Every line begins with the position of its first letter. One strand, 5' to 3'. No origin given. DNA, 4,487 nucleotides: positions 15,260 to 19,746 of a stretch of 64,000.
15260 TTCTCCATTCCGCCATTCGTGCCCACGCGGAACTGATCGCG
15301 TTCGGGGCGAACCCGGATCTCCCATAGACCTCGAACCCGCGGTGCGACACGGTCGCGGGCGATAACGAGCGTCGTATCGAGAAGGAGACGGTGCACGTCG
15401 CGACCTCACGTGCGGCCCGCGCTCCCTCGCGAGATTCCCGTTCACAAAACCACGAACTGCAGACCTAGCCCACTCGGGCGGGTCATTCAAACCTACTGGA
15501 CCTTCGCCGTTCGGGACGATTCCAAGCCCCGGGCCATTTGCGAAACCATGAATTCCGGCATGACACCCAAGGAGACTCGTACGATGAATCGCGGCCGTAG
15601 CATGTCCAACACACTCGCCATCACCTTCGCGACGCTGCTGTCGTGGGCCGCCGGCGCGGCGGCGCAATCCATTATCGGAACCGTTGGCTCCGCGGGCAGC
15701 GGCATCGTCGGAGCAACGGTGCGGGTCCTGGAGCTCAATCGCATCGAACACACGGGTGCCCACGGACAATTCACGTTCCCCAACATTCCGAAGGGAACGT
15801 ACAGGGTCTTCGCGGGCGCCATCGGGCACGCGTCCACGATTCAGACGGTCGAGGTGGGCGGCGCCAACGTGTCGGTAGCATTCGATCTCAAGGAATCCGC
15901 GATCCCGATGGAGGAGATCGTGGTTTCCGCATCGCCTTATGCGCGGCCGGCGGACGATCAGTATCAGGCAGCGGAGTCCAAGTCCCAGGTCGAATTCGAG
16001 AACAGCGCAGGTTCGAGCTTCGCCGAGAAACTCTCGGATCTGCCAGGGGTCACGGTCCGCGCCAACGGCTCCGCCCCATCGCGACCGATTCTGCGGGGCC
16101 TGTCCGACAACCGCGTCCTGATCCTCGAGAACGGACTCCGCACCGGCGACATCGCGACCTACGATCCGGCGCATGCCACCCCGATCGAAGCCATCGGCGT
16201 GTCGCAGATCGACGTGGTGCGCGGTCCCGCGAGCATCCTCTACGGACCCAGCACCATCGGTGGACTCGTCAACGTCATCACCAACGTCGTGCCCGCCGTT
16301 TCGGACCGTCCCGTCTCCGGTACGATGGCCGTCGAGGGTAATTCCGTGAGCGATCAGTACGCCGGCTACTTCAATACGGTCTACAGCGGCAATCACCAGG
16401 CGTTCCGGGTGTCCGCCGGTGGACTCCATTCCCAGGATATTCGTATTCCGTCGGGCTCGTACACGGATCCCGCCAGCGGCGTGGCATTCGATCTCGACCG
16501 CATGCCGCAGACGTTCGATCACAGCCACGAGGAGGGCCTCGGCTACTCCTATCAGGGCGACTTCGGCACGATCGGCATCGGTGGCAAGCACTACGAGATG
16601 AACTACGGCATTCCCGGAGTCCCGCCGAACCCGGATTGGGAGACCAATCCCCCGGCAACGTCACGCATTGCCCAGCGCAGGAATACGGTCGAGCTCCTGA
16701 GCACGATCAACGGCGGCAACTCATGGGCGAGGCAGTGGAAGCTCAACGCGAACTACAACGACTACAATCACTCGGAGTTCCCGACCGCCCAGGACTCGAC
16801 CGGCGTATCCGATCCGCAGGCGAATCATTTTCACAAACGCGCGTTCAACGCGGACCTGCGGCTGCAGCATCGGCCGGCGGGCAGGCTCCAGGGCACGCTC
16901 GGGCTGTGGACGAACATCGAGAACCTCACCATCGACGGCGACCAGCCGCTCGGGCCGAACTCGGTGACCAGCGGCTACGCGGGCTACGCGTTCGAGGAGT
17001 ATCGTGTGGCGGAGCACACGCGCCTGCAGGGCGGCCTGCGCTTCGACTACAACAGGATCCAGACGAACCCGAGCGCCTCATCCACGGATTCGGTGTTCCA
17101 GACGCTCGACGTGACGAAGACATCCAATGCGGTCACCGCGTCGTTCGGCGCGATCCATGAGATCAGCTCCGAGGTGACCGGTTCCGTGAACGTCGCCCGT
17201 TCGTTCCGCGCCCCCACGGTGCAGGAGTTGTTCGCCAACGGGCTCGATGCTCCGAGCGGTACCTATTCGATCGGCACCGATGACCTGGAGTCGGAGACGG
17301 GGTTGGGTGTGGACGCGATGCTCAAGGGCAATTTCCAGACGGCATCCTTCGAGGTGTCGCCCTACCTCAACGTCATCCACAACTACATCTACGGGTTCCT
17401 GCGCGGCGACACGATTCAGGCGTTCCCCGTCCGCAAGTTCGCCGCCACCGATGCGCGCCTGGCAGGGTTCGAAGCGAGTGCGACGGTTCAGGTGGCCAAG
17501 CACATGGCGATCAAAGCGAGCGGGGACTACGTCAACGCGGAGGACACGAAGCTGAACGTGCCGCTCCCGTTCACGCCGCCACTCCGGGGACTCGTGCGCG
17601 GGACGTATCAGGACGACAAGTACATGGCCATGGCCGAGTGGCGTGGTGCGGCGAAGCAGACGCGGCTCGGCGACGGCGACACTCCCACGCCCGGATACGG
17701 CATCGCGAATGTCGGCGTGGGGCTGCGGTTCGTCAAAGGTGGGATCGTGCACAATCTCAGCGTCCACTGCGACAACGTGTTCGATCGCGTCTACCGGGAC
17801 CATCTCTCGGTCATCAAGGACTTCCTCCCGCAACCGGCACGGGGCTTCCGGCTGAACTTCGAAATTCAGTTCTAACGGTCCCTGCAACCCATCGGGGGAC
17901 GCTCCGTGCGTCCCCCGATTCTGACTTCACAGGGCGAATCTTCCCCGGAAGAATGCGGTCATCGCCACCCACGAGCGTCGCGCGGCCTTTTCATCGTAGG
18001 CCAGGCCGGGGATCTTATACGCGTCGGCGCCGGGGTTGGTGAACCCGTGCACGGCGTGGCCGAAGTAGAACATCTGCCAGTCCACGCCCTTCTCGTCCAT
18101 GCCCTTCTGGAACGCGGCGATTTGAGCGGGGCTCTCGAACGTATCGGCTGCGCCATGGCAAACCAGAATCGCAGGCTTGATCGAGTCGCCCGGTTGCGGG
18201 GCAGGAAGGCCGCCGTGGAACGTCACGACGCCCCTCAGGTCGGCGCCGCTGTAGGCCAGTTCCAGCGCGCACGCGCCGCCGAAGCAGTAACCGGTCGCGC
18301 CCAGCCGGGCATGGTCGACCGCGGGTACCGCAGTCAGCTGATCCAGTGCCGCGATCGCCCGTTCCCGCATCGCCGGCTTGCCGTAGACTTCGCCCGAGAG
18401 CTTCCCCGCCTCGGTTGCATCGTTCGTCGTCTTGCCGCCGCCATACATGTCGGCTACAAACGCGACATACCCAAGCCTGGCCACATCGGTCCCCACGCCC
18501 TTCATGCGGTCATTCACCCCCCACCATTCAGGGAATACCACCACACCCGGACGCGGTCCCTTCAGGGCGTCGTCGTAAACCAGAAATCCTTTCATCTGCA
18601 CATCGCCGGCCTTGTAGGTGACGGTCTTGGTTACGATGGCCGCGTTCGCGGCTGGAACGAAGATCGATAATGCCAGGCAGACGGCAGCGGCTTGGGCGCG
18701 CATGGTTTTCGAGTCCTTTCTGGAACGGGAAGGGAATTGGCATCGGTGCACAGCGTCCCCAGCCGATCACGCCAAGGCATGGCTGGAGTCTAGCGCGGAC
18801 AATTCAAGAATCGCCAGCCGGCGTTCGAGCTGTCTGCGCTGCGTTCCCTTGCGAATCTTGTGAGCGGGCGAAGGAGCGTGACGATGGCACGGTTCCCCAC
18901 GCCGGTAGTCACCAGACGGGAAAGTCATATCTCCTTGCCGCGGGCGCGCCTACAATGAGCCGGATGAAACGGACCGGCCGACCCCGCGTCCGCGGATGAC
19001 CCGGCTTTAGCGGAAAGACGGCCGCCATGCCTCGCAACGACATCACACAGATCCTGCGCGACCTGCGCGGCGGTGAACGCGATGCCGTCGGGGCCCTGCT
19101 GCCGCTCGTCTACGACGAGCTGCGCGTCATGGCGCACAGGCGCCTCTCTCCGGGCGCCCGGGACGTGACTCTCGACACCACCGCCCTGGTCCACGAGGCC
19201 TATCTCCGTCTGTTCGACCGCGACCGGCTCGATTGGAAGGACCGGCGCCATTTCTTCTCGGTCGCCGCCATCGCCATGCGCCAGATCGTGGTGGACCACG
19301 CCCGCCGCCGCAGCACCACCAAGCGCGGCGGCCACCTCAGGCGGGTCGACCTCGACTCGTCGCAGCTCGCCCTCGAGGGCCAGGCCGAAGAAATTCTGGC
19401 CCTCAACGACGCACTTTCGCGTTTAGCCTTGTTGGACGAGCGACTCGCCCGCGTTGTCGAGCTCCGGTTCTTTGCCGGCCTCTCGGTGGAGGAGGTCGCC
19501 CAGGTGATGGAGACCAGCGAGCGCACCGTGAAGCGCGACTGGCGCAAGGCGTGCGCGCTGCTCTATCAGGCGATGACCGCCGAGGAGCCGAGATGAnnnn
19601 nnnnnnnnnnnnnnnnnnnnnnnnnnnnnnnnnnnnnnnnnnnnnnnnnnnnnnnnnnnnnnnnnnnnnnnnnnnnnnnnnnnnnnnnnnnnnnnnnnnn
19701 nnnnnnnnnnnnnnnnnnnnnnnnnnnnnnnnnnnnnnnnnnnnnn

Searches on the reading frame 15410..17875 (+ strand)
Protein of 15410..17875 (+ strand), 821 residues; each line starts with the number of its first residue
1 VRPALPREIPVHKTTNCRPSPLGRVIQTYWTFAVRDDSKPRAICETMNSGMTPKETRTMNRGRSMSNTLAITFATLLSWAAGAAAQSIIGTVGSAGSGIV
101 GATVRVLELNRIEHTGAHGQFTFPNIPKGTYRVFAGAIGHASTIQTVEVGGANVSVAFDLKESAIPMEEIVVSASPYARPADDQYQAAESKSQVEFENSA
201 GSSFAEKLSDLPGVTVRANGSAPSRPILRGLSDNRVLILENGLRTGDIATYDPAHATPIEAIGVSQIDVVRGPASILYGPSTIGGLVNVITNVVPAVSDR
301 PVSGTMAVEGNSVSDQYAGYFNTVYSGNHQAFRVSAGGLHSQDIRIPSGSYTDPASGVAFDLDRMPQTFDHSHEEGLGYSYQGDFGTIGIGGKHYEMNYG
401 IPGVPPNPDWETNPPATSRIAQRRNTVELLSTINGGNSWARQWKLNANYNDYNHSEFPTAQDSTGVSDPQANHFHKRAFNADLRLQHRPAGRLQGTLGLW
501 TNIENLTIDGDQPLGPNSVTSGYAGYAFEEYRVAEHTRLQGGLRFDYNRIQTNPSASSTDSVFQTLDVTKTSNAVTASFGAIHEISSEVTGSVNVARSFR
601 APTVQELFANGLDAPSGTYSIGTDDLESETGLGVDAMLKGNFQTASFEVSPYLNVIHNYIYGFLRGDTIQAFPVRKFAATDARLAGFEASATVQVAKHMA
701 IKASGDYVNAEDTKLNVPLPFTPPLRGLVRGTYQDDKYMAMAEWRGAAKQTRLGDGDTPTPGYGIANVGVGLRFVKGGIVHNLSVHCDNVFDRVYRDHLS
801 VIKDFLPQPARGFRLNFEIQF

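Call 52: search_protein_families(library=pfam, proteins=[window:15410-17875:+], max_evalue=0.001)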
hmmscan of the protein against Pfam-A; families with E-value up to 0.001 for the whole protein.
window:15410-17875:+ (821 aa): 4 families
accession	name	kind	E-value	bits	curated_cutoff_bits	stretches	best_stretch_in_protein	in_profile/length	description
PF00593.30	TonB_dep_Rec_b-barrel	-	3.2e-30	106.8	27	1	372-789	14-435/436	TonB dependent receptor-like, beta-barrel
PF07715.20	Plug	-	1.9e-16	60.9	23.9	1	183-285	4-106/107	TonB-dependent Receptor Plug Domain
PF13715.12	CarbopepD_reg_2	-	1.7e-10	41.2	32.2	1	90-172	3-88/88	CarboxypepD_reg-like domain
PF13620.12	CarboxypepD_reg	-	2.8e-09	37.6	32.3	1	88-160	2-81/82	Carboxypeptidase regulatory-like domain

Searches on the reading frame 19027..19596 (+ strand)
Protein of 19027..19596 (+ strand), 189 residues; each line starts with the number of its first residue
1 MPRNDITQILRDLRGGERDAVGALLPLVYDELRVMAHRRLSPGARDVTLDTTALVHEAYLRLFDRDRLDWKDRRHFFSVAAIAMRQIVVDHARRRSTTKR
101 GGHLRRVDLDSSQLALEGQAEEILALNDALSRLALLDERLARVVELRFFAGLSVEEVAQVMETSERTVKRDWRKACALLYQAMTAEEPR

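Call 52: search_protein_families(library=pfam, proteins=[window:19027-19596:+], max_evalue=0.001)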
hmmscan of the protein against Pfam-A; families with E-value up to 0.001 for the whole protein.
window:19027-19596:+ (189 aa): 3 families
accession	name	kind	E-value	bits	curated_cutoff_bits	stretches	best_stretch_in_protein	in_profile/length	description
PF07638.17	Sigma70_ECF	-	5.7e-55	186.5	21.1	1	4-183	2-183/185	ECF sigma factor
PF08281.18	Sigma70_r4_2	-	2.1e-09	37.3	25.7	1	130-176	5-51/54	Sigma-70, region 4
PF04545.22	Sigma70_r4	-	1.7e-08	34.3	24.1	1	133-177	2-46/50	Sigma-70, region 4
